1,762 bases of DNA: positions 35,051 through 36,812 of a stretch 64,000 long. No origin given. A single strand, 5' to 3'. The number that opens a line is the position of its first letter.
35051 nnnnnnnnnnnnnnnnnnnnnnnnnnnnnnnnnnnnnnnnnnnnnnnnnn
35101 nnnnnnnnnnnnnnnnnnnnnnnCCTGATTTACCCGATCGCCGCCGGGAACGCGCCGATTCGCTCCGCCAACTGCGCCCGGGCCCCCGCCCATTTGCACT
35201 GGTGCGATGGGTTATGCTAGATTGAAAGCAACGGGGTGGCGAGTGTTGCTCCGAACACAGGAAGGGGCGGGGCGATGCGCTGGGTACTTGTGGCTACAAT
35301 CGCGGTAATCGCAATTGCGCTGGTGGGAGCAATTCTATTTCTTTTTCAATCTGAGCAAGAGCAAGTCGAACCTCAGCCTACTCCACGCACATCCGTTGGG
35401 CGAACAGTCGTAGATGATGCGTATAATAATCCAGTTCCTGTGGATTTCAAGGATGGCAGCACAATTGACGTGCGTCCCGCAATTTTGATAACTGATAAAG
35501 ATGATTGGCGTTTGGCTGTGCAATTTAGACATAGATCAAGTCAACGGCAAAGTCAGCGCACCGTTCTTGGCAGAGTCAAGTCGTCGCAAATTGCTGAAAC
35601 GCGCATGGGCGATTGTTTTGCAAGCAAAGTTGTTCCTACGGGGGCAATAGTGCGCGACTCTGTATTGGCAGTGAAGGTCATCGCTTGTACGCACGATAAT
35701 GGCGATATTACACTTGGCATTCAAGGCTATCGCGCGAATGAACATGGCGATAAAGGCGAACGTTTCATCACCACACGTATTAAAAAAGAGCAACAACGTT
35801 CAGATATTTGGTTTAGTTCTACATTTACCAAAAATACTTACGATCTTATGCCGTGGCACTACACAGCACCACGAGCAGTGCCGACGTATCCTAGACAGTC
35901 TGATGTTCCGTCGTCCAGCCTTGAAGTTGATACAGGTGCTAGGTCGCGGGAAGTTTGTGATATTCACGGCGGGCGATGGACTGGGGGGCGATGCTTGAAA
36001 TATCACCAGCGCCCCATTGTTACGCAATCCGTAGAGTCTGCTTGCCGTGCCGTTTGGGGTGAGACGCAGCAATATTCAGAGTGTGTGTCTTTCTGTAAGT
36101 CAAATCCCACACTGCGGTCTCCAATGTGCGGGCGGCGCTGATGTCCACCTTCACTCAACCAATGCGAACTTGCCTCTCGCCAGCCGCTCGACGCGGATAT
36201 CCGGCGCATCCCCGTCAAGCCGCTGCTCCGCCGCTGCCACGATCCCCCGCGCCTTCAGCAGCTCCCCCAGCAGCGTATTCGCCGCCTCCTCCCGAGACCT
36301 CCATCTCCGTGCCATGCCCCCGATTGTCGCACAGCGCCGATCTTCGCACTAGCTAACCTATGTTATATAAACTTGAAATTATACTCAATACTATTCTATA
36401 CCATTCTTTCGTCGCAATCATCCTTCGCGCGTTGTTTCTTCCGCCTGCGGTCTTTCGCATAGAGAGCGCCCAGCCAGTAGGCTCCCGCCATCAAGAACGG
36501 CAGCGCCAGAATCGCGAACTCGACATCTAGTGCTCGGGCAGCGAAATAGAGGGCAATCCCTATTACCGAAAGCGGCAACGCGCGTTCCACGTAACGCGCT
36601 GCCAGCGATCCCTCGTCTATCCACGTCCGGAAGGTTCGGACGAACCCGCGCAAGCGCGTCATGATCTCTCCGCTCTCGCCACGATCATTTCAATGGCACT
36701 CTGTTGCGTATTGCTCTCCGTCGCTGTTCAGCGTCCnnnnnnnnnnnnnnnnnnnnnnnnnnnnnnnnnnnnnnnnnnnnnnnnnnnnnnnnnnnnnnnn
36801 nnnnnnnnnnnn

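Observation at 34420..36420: Rearranged 5' end of the RM gene: a split pseudo-copy of the first ~115 codons flanks a low-GC insertion carrying an opposite-strand gene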

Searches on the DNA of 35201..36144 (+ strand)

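Call 33: search_dna_similar(query=window:35201-36144:+, collection=plasmids, mode=distant)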
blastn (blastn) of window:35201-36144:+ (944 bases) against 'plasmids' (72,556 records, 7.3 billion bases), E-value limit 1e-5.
No match.
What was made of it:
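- Tried and rejected: No plasmid match (call 33).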

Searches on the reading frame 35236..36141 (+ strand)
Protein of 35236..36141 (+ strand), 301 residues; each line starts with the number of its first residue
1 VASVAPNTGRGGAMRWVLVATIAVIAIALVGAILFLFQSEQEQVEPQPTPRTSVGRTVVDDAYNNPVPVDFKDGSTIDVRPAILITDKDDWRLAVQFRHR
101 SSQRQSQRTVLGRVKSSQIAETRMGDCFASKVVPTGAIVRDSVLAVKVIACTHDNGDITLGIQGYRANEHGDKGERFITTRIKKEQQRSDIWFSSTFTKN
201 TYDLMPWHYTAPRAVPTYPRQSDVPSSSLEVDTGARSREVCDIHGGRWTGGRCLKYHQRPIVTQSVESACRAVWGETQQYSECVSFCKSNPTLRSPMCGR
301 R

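Call 8: search_protein_families(library=pfam, proteins=[window:35275-36141:+], max_evalue=0.01)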
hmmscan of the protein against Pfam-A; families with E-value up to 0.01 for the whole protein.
window:35275-36141:+ (288 aa): 0 families

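Call 9: search_protein_families(library=padloc, proteins=[window:35275-36141:+], max_evalue=0.01)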
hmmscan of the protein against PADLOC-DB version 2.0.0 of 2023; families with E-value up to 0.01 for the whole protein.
window:35275-36141:+ (288 aa): 0 families

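Call 11: find_encoding_contigs(protein=window:35236-36141:+, flank=10000, max_places=10)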
Protein window:35236-36141:+ (301 aa): no gene with exactly this product is on record in the collection.

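Call 13: find_encoding_contigs(protein=window:35275-36141:+, flank=10000, max_places=10)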
Protein window:35275-36141:+ (288 aa): no gene with exactly this product is on record in the collection.

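Call 18: search_protein_families(library=ncbifam, proteins=[window:35275-36141:+], max_evalue=0.01)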
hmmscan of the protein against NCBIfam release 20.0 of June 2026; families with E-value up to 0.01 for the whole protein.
window:35275-36141:+ (288 aa): 0 families
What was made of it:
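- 35275..36141 (+): Gene X: 288-aa protein with an N-terminal membrane anchor and a Cys-rich C-terminus; member of a very small lipoprotein family of unknown function. Calls 8, 9 and 18 gave no family hit.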

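Call 21: find_homologous_proteins(query=window:35275-36141:+, max_evalue=0.001)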
Query window:35275-36141:+ (288 aa): 3 proteins with E <= 0.001 among 506 candidates.
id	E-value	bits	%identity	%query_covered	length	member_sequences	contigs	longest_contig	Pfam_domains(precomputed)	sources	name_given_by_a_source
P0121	2.8e-194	661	100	100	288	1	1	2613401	-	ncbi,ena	-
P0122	1.4e-78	282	57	77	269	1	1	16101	-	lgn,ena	-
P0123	2.9e-75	271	48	100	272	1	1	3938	-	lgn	-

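Call 22: find_encoding_contigs(protein=P0121, flank=10000, max_places=3)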
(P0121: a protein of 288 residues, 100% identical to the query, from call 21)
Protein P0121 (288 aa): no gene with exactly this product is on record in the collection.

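Call 23: find_encoding_contigs(protein=P0122, flank=10000, max_places=3)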
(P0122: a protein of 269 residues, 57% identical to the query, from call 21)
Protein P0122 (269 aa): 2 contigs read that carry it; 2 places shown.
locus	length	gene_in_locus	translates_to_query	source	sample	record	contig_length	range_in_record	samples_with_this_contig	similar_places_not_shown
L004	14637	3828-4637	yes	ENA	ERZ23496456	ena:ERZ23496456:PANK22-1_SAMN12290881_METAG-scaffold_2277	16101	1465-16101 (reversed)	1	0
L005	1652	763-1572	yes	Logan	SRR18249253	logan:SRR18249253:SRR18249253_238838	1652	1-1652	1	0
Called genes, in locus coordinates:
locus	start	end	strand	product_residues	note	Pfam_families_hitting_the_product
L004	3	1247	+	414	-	?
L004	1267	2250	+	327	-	PF12006:DUF3500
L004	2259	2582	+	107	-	-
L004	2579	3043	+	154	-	-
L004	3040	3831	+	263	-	PF00702:Hydrolase, PF12710:HAD (weak), PF13419:HAD_2, PF13242:Hydrolase_like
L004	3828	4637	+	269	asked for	-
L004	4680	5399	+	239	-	PF00702:Hydrolase, PF13419:HAD_2, PF13242:Hydrolase_like (weak)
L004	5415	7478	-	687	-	PF00580:UvrD-helicase, PF13245:AAA_19, PF13361:UvrD_C, PF13538:UvrD_C_2 (weak)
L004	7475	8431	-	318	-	PF02779:Transket_pyr, PF02780:Transketolase_C, PF22613:Transketolase_C_1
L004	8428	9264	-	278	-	PF13292:DXP_synthase_N (faint), PF00456:Transketolase_N, PF00676:E1_dh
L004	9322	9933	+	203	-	PF02834:LigT_PEase, PF13563:2_5_RNA_ligase2, PF02834:LigT_PEase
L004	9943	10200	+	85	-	-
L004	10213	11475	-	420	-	-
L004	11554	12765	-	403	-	PF00109:ketoacyl-synt, PF00108:Thiolase_N (faint), PF02801:Ketoacyl-synt_C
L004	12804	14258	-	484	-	PF08245:Mur_ligase_M, PF02875:Mur_ligase_C, PF27239:FOL3_C (weak)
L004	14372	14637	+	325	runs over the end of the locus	PF00316:FBPase, PF18913:FBPase_C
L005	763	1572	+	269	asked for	-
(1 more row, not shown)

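Call 24: find_encoding_contigs(protein=P0123, flank=10000, max_places=3)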
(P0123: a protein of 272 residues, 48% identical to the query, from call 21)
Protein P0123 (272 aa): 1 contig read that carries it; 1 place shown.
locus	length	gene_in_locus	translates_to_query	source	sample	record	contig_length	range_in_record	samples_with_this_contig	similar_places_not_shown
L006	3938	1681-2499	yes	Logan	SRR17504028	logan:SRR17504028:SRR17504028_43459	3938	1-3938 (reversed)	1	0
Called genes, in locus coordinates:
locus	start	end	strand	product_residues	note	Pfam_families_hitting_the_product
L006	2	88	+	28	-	?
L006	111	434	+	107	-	-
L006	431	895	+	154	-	-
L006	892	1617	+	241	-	PF00702:Hydrolase, PF13419:HAD_2, PF13242:Hydrolase_like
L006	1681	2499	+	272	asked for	-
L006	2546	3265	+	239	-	PF00702:Hydrolase, PF13419:HAD_2, PF13242:Hydrolase_like (weak)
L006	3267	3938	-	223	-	?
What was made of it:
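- Tried and rejected: In L004 and L006 it lies between two HAD-hydrolase paralogues (calls 23, 24).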

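Call 67: search_protein_representatives(alignment_id=A1)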
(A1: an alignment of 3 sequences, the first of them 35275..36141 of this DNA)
Query: 3 sequences, 272 profile positions. Proteins with E-value up to 0.001 (for the whole library): 5; up to 1e-10: 2; up to 1e-30: 2. The best 5 are listed.
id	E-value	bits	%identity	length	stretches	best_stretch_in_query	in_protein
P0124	1.4e-78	280.1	-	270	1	4-272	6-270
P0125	8.2e-31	123.5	-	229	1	8-197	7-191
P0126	3.1e-09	52.7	-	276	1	8-194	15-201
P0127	1.5e-04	37.3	-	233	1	47-138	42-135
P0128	8.3e-04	34.9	-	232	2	1-188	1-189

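Call 74: list_cluster_members(proteins=[P0121, P0012, P0019, P0032, P0069])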
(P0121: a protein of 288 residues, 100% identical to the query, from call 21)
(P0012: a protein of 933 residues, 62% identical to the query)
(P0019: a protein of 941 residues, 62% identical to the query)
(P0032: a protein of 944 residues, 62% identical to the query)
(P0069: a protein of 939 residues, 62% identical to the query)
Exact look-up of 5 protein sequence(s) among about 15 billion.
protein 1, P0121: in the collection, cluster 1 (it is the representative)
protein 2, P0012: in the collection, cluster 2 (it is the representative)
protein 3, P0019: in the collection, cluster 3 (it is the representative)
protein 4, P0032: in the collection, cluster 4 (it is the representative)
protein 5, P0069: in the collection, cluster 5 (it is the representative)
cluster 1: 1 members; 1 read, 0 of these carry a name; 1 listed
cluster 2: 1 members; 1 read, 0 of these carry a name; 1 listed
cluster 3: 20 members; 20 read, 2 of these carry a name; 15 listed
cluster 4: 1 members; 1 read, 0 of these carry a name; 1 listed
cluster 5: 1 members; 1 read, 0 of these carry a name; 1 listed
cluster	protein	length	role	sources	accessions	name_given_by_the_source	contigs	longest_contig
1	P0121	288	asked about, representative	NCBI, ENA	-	-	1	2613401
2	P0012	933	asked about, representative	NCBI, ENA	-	-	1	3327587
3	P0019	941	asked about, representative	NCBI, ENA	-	-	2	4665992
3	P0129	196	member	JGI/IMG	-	hypothetical protein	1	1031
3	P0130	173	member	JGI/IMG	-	hypothetical protein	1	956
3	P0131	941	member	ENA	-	-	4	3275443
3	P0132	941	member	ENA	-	-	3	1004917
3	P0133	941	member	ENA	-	-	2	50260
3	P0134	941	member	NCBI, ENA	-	-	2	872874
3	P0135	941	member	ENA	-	-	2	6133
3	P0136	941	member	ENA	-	-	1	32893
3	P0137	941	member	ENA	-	-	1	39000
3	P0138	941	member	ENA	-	-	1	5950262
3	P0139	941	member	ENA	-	-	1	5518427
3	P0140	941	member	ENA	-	-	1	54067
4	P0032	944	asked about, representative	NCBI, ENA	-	-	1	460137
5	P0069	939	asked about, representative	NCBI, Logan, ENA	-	-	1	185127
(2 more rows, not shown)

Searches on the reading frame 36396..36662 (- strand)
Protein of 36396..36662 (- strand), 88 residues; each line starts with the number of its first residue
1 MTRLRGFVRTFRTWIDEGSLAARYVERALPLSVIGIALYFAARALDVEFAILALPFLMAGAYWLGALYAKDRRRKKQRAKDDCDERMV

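Call 8: search_protein_families(library=pfam, proteins=[window:36396-36662:-], max_evalue=0.01)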
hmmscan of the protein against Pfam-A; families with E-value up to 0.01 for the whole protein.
window:36396-36662:- (88 aa): 0 families

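Call 9: search_protein_families(library=padloc, proteins=[window:36396-36662:-], max_evalue=0.01)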
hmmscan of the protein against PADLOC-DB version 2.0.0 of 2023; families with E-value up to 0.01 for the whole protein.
window:36396-36662:- (88 aa): 0 families

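Call 18: search_protein_families(library=ncbifam, proteins=[window:36396-36662:-], max_evalue=0.01)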
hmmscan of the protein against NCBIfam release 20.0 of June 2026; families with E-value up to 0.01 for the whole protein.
window:36396-36662:- (88 aa): 1 family
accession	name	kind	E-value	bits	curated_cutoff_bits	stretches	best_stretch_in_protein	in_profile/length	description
NF038216.1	ABZJ_00895_fam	subfamily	0.0033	17.3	33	1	33-74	13-56/134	ABZJ_00895 family protein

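Call 75: find_homologous_proteins(query=window:36396-36662:-, max_evalue=0.001)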
Query window:36396-36662:- (88 aa): 6 proteins with E <= 0.001 among 10 candidates.
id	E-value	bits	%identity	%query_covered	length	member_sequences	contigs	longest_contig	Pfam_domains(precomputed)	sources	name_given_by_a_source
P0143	1.7e-50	186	100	100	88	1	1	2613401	-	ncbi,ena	-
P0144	3.1e-42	160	83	100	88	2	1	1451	-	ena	-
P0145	5.7e-40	152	81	100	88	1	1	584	-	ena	-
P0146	7.2e-40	152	84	97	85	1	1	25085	-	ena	-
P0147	2.6e-34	134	75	83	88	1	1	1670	-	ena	-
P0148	5.1e-34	134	73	98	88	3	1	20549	-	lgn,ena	-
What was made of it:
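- X and orf88 from this same arrangement are on a 2.6-Mb contig (calls 21, 75).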

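Call 76: find_encoding_contigs(protein=P0146, flank=8000, max_places=2)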
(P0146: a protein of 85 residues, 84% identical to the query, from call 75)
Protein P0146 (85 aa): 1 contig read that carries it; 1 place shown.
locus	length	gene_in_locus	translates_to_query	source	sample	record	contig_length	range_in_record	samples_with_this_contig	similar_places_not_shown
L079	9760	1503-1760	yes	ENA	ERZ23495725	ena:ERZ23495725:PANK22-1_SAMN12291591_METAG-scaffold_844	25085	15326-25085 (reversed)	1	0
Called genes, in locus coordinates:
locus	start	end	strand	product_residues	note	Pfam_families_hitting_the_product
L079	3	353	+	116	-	?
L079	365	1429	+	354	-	PF02812:ELFV_dehydrog_N, PF02826:2-Hacid_dh_C, PF03807:F420_oxidored (faint), PF00208:ELFV_dehydrog (weak)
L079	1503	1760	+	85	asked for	-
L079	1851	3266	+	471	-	-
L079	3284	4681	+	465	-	-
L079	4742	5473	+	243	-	-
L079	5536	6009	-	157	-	-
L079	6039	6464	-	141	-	PF01850:PIN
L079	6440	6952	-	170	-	-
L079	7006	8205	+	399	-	PF04909:Amidohydro_2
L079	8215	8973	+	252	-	PF00106:adh_short, PF08659:KR, PF13561:adh_short_C2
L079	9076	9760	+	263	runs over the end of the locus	-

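Call 77: find_encoding_contigs(protein=P0148, flank=8000, max_places=2)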
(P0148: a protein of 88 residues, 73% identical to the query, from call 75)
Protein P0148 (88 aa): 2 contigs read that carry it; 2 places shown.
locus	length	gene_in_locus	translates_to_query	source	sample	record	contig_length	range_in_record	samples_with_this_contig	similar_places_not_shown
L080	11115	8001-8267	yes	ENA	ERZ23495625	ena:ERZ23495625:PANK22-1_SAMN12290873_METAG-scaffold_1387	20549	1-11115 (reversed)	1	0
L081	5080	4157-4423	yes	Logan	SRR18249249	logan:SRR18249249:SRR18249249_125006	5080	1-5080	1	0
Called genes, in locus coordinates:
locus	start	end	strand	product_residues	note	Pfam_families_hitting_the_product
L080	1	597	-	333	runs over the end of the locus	PF01656:CbiA, PF09140:MipZ (faint), PF13614:AAA_31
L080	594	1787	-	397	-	PF04326:SLFN_AlbA_2, PF13749:HATPase_c_4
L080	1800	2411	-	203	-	PF02775:TPP_enzyme_C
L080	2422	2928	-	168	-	PF02776:TPP_enzyme_N (weak)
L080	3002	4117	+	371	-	PF00578:AhpC-TSA, PF08534:Redoxin, PF00085:Thioredoxin (weak)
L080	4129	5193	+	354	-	PF02812:ELFV_dehydrog_N, PF02826:2-Hacid_dh_C (weak), PF03807:F420_oxidored (faint), PF00208:ELFV_dehydrog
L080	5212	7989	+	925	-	PF00580:UvrD-helicase, PF13245:AAA_19, PF13604:AAA_30 (faint), PF13361:UvrD_C, PF13538:UvrD_C_2 (faint), PF12705:PDDEXK_1, PF01930:Cas_Cas4 (weak)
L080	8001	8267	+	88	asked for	-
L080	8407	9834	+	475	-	-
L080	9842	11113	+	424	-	?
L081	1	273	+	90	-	?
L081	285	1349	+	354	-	PF02812:ELFV_dehydrog_N, PF02826:2-Hacid_dh_C (weak), PF03807:F420_oxidored (faint), PF00208:ELFV_dehydrog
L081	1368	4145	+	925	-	PF00580:UvrD-helicase, PF13245:AAA_19, PF13604:AAA_30 (faint), PF13361:UvrD_C, PF13538:UvrD_C_2 (faint), PF12705:PDDEXK_1, PF01930:Cas_Cas4 (weak)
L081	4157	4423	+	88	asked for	-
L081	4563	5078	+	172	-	?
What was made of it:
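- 36396..36662 (-): orf88: conserved small two-helix membrane protein, the ancestral upstream neighbour of the RM gene in this clade. Calls 75, 76, 77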
